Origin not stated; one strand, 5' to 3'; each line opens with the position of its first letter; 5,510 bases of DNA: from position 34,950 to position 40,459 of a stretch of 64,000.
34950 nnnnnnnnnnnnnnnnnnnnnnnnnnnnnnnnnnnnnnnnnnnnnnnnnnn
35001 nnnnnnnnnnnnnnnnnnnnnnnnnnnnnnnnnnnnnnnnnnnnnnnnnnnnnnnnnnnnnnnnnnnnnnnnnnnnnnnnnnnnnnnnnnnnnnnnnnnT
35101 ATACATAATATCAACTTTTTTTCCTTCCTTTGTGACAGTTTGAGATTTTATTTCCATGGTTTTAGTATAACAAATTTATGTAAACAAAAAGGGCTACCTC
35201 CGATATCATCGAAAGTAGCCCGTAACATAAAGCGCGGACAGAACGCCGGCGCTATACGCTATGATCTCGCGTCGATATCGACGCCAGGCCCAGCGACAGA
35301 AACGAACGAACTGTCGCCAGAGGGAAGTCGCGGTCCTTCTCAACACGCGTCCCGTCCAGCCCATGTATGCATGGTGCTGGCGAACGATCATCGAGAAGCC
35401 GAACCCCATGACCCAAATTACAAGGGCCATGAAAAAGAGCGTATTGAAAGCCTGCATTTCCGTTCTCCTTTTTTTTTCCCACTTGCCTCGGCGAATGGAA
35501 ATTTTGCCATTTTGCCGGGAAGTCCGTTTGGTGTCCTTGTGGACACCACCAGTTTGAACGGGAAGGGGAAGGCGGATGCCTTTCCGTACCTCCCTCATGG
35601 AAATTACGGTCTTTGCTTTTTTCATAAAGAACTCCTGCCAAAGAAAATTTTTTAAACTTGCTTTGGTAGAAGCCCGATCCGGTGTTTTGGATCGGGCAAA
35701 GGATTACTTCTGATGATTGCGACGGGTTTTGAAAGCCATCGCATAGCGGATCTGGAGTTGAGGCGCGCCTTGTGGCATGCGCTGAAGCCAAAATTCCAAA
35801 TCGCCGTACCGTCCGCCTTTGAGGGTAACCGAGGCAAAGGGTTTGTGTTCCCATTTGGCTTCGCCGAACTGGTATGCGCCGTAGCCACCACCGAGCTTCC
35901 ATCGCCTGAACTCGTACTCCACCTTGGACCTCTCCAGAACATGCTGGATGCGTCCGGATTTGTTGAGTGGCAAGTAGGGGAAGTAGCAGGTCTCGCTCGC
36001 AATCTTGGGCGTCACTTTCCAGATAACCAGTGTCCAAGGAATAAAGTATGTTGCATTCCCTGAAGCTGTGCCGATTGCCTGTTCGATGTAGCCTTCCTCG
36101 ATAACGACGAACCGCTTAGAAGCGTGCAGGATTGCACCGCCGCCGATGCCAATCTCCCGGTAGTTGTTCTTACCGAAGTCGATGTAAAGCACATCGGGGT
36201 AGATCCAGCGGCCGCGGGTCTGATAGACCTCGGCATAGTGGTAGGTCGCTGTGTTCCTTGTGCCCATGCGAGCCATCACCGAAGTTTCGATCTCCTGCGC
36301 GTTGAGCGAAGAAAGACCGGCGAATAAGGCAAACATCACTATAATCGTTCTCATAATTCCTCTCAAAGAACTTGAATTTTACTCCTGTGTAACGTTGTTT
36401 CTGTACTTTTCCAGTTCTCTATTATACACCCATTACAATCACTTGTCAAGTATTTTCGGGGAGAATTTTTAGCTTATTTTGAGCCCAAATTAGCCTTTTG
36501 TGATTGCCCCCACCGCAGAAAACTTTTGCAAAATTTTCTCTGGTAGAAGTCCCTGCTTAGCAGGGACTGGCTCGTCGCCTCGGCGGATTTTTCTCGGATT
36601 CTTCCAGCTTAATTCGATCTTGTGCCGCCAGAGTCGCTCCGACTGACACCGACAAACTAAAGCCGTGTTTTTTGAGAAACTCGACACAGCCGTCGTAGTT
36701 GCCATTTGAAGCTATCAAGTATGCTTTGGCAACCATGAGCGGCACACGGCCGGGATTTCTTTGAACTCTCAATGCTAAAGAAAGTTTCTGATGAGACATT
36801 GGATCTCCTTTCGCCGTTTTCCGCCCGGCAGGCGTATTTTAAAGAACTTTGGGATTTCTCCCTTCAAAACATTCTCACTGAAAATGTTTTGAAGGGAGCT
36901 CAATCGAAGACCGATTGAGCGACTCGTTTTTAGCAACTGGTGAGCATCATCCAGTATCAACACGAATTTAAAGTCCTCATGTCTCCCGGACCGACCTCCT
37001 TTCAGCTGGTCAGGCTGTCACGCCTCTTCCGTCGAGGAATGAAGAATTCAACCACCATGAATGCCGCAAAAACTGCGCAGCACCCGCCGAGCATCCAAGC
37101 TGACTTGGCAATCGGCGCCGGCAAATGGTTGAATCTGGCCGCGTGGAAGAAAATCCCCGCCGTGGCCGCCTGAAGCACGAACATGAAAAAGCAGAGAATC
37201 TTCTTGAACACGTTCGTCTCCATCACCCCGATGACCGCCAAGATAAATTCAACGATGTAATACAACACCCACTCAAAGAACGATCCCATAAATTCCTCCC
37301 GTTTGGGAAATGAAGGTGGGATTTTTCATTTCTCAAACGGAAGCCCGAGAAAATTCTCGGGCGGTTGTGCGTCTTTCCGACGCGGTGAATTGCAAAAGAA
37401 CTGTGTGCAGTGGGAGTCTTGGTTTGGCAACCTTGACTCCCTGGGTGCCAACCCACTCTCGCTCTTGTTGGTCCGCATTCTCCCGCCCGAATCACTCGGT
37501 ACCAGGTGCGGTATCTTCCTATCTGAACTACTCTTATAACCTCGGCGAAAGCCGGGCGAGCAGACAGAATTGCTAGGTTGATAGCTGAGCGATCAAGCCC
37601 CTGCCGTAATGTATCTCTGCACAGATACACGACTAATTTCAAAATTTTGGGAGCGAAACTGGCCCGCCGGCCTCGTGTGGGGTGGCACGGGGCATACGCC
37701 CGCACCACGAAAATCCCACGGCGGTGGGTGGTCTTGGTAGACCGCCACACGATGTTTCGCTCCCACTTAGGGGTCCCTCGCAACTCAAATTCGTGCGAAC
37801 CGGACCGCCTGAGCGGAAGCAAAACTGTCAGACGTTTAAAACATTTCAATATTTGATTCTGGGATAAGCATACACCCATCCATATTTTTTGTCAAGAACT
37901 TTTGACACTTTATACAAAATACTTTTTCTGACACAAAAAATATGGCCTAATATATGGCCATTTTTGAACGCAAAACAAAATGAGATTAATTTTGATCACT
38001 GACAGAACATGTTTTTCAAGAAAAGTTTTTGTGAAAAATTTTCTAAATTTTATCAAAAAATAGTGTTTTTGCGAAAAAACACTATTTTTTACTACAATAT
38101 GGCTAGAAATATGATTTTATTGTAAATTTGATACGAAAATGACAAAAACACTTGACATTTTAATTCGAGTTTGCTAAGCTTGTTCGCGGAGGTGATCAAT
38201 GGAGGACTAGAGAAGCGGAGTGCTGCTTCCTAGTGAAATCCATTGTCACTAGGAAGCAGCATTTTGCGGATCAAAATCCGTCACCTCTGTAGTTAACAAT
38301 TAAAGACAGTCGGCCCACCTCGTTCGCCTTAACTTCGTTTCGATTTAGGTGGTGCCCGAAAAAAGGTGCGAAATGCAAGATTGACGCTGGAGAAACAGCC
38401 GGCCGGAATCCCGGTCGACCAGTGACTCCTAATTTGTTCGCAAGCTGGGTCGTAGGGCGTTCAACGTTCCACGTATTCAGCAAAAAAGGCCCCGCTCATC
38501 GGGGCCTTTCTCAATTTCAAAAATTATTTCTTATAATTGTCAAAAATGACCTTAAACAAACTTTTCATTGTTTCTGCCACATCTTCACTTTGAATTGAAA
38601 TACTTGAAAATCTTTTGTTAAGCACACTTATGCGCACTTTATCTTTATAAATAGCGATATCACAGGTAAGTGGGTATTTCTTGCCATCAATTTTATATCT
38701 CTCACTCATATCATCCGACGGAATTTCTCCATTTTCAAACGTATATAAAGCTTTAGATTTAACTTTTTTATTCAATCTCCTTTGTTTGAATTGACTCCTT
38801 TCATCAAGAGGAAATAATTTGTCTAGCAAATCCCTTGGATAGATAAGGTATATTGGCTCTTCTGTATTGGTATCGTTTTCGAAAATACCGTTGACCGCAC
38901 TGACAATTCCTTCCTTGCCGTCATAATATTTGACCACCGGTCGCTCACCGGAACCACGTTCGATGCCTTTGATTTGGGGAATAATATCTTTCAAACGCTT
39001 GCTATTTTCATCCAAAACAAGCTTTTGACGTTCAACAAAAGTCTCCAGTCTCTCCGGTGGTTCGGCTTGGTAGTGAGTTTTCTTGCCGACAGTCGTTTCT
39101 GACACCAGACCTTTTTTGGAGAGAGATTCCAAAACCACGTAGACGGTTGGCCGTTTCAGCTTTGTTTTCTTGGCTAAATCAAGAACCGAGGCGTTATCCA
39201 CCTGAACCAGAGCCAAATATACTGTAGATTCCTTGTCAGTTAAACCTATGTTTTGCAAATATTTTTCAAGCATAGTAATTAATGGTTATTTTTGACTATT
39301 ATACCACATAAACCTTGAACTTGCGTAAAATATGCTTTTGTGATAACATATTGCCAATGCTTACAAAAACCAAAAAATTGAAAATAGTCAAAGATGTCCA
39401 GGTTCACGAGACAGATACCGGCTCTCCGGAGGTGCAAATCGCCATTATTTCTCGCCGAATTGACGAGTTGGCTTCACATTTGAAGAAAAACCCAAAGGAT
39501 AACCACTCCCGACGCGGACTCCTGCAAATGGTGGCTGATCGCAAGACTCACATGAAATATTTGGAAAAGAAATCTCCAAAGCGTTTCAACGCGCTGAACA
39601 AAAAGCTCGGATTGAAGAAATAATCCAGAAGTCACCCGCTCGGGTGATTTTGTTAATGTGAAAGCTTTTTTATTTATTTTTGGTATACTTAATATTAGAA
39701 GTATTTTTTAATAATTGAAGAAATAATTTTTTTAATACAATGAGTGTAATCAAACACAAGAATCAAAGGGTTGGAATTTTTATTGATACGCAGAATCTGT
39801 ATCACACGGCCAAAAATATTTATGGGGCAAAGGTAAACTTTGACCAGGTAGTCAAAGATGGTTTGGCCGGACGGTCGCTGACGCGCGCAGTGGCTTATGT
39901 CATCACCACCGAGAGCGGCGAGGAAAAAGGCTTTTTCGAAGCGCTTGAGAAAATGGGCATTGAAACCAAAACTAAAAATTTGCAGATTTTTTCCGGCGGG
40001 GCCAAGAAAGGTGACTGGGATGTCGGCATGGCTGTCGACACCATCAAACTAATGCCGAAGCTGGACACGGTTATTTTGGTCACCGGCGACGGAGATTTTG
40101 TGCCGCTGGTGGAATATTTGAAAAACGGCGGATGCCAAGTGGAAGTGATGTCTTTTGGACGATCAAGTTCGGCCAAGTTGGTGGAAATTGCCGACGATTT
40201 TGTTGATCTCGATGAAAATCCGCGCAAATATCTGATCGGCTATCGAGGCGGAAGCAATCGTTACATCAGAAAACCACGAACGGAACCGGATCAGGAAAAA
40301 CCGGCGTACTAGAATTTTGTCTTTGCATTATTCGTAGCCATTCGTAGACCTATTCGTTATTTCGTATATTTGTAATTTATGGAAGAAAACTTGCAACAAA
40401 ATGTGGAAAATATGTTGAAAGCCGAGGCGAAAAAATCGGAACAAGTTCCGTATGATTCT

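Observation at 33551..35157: Tight Nudix - small alarmone hydrolase (RelA/SpoT-type HD) - ORF6N operon at the edge of a GC-anomalous island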

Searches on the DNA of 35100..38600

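Call 55: search_rna_families(source=window, start=35100, end=38600, threshold=evalue, max_evalue=1)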
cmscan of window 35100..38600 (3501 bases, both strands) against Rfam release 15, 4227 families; matches with E-value up to 1: 7.
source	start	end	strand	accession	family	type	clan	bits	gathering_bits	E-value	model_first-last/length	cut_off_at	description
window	35160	35300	-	RF00260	HepC_CRE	Cis-reg;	-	27.2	140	0.00025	1-176/176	no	Hepatitis C virus (HCV) cis-acting replication element (CRE)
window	38482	38539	-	RF02602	BASRCI414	Gene; sRNA;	-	27.1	270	0.001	172-229/229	no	Brucella sRNA CI414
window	38479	38577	-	RF01859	Phe_leader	Cis-reg; leader;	-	26.2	55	0.22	1-125/125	no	Phenylalanine leader peptide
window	37885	37938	-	RF03731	mir-7371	Gene; miRNA;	-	25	62.6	0.24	1-59/59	no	mir-7371 microRNA precursor family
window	38483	38564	-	RF04181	rteR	Gene; sRNA;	-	24.8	72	0.98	1-84/84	no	rteR sRNA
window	38487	38563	-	RF02236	asX2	Gene; sRNA;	-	22.8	70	0.24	1-87/87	no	Xanthomonas sRNA asX2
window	38480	38511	-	RF00489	ctRNA_p42d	Gene; antisense;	-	21.2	50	0.31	1-46/46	no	ctRNA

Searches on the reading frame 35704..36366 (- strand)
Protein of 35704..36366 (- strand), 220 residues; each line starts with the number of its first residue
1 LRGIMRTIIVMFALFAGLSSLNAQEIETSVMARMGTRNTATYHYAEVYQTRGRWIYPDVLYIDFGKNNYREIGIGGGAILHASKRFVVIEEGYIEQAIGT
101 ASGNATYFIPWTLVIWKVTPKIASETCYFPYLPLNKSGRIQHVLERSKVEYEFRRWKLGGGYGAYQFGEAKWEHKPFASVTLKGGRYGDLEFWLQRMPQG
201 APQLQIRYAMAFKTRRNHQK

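Call 3: search_protein_families(library=pfam, proteins=[window:35704-36366:-], max_evalue=0.01)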
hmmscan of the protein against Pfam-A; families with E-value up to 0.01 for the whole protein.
window:35704-36366:- (220 aa): 0 families

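Call 4: search_protein_families(library=ncbifam, proteins=[window:35704-36366:-], max_evalue=0.01)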
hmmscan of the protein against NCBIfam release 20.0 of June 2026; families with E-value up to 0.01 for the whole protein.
window:35704-36366:- (220 aa): 0 families

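Call 31: search_protein_families(library=phrogs, proteins=[window:35704-36366:-], max_evalue=0.001)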
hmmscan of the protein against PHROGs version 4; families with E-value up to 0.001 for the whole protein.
window:35704-36366:- (220 aa): 0 families

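Call 32: search_protein_families(library=padloc, proteins=[window:35704-36366:-], max_evalue=0.01)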
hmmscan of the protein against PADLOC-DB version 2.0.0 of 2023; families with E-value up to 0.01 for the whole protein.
window:35704-36366:- (220 aa): 0 families

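Call 86: list_cluster_members(proteins=[P0001, P0121, P0241, window:35704-36354:-, window:38524-39273:-])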
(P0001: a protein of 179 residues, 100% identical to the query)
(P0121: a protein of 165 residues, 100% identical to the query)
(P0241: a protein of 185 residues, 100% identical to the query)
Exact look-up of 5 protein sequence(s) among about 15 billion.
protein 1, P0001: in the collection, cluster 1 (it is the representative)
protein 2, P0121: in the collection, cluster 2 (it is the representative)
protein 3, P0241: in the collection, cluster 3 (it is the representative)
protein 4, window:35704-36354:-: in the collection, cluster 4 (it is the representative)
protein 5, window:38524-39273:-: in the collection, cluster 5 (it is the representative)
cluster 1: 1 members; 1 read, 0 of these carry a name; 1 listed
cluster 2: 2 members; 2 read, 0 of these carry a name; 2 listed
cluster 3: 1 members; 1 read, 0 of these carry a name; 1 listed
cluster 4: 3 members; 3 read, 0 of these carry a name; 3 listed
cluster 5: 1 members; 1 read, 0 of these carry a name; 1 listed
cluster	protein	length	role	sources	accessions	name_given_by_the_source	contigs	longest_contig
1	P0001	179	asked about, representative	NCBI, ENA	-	-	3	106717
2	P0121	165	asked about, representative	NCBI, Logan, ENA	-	-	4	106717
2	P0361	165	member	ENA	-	-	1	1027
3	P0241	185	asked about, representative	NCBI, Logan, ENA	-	-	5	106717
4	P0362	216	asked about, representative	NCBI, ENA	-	-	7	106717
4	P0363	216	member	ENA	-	-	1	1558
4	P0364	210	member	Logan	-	-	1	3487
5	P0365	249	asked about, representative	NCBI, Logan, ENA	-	-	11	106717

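Call 87: find_encoding_contigs(protein=window:35704-36354:-, flank=4000, max_places=6)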
Protein window:35704-36354:- (216 aa): 6 contigs read that carry it; 5 places shown.
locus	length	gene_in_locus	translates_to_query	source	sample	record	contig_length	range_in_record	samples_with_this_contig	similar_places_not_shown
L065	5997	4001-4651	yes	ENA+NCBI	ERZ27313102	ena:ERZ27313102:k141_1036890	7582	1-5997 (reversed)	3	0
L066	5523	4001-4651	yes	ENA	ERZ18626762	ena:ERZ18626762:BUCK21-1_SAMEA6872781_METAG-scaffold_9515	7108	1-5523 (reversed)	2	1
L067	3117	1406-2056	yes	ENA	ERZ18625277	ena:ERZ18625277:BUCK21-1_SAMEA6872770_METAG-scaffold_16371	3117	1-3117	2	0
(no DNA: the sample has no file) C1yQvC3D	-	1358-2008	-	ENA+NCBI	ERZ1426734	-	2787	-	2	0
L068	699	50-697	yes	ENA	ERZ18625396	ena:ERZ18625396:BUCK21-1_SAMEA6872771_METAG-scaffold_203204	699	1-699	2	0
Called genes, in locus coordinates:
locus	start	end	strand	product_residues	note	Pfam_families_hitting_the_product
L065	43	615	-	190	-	PF01936:NYN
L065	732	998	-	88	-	PF00312:Ribosomal_S15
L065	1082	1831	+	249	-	PF01978:TrmB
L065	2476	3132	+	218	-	-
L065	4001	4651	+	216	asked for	-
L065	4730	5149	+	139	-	-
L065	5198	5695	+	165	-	PF00293:NUDIX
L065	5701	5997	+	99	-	?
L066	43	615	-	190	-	PF01936:NYN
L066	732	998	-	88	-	PF00312:Ribosomal_S15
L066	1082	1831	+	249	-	PF01978:TrmB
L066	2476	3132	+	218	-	-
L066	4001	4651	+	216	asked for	-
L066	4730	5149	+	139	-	-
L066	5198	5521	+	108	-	?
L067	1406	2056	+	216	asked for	-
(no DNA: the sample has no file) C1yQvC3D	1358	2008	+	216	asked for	-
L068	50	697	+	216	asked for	?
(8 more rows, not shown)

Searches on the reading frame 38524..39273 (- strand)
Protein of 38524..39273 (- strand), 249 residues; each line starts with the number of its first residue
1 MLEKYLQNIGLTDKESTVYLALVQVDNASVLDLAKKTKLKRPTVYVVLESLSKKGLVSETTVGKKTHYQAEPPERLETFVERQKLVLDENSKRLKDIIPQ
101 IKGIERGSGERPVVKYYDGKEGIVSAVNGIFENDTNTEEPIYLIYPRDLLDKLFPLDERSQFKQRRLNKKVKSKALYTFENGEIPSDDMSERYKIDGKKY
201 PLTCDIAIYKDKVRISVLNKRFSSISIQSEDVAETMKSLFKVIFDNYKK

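Call 3: search_protein_families(library=pfam, proteins=[window:38524-39273:-], max_evalue=0.01)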
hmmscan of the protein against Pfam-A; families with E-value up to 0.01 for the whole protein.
window:38524-39273:- (249 aa): 4 families
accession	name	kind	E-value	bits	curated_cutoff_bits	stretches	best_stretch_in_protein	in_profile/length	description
PF01978.25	TrmB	-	1e-15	57.8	25.6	1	6-74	1-68/68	Sugar-specific transcriptional regulator TrmB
PF03965.22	Penicillinase_R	-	3.2e-05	24.7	22.6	1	12-71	2-65/115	Penicillinase repressor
PF24033.1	DUF7342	-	0.00024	21.6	31.6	1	28-102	18-90/150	Family of unknown function (DUF7342)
PF12802.13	MarR_2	-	0.0067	17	27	0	10-59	2-52/61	MarR family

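Call 4: search_protein_families(library=ncbifam, proteins=[window:38524-39273:-], max_evalue=0.01)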
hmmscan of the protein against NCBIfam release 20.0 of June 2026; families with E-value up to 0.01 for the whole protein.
window:38524-39273:- (249 aa): 9 families
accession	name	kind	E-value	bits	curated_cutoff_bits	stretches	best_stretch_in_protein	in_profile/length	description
NF047390.1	TransRegTrmBL1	equivalog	5.7e-08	32.1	650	1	4-97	8-101/341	HTH-type sugar sensing transcriptional regulator TrmBL1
NF053756.1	MreA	equivalog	8.8e-07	28.7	100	1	4-64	8-68/110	MreA family transcriptional regulator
NF033788.1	HTH_metalloreg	subfamily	4e-06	26.5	55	1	20-75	18-73/77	metalloregulator ArsR/SmtB family transcription factor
NF053606.1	Sta1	subfamily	5.1e-05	23.3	80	1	10-64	17-71/100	Sta1 family transcriptional regulator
NF041141.1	tran_reg_TrmBL2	equivalog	0.00012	21.7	530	1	8-89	13-95/264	HTH-type transcriptional regulator TrmBL2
NF040939.2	trans_reg_lrs14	equivalog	0.00014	21.9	90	1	10-61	18-70/103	Lrs14 family HTH-type transcriptional regulator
TIGR01884.1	cas_HTH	subfamily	0.00038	19.9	60.2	1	9-66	138-196/202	CRISPR-associated CARF protein Csa3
NF047392.1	TransRegTrmBHalo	equivalog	0.00041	19.5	500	1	2-58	9-65/349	HTH-type sugar sensing transcriptional regulator TrmB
NF040851.1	tran_reg_TrmB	equivalog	0.0063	15.7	600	1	4-114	9-111/338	HTH-type sugar-sensing transcriptional regulator TrmB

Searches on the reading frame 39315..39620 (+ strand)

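Call 64: search_protein_families(library=pfam, proteins=[window:39315-39620:+], max_evalue=0.001)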
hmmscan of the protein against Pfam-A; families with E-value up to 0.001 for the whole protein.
window:39315-39620:+ (102 aa): 1 family
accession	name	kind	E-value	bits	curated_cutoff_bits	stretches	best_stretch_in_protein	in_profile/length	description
PF00312.27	Ribosomal_S15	-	1.1e-29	102.8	31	1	22-101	2-81/81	Ribosomal protein S15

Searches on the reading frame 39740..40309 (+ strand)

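Call 64: search_protein_families(library=pfam, proteins=[window:39740-40309:+], max_evalue=0.001)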
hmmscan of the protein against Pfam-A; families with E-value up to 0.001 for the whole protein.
window:39740-40309:+ (190 aa): 1 family
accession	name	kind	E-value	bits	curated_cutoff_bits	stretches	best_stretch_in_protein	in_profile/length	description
PF01936.24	NYN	-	1.1e-34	120.5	24.2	1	10-158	1-145/145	NYN domain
